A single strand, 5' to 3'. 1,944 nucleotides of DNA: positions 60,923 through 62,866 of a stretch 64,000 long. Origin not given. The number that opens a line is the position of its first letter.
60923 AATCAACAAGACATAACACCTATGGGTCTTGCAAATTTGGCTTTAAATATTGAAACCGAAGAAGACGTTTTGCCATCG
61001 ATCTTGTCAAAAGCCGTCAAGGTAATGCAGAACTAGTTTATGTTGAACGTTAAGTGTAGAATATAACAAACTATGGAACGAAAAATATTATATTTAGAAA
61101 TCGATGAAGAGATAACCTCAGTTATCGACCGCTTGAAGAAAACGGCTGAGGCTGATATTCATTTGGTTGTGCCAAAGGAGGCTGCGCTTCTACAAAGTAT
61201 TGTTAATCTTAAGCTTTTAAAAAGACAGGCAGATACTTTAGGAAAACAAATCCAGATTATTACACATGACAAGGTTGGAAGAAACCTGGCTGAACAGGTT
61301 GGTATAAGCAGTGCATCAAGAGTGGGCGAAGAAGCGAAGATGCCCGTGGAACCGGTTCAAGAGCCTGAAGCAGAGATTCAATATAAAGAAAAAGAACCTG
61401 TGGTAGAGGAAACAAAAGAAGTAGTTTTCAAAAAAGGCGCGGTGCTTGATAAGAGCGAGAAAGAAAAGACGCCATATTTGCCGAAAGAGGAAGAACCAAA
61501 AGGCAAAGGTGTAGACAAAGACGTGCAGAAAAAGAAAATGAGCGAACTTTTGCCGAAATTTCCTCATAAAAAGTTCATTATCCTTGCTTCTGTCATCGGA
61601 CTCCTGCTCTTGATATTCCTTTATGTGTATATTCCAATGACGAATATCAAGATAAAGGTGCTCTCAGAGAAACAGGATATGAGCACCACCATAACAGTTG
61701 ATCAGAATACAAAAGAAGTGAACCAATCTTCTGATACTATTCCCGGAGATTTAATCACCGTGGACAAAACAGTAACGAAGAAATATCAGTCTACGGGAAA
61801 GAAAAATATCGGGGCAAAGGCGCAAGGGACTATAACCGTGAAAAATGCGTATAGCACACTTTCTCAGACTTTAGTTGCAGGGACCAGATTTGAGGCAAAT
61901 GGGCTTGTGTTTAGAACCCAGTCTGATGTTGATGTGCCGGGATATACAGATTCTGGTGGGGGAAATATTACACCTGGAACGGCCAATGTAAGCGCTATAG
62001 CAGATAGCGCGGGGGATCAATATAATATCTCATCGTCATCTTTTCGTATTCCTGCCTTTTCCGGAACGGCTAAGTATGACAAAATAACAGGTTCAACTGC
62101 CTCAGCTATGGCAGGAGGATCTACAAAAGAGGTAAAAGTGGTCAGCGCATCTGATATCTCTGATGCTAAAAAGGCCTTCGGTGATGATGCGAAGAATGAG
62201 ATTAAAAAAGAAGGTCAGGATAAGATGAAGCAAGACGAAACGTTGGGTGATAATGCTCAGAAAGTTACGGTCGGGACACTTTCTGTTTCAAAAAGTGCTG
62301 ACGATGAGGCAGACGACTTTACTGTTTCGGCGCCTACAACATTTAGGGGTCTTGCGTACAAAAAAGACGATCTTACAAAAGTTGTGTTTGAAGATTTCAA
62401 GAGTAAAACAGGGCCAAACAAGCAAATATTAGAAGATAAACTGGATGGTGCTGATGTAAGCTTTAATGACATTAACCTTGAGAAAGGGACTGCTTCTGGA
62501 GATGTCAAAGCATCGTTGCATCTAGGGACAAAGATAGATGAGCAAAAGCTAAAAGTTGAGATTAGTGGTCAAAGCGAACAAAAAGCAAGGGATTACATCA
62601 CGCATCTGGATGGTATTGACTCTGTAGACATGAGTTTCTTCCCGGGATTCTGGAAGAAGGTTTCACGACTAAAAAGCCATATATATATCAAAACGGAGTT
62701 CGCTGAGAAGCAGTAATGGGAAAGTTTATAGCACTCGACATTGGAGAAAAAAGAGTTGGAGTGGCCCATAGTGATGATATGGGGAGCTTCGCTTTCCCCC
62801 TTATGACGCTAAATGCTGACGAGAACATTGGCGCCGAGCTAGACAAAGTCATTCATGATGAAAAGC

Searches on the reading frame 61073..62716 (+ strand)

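Call 75: search_protein_families(library=pfam, proteins=[window:61073-62716:+], max_evalue=0.0001)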
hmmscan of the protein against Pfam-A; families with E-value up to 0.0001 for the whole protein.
window:61073-62716:+ (547 aa): 1 family
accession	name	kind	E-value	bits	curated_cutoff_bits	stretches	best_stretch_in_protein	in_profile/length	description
PF21110.3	GlxA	-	0.0001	23.4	27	0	249-331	1-92/105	GlxA beta barrel domain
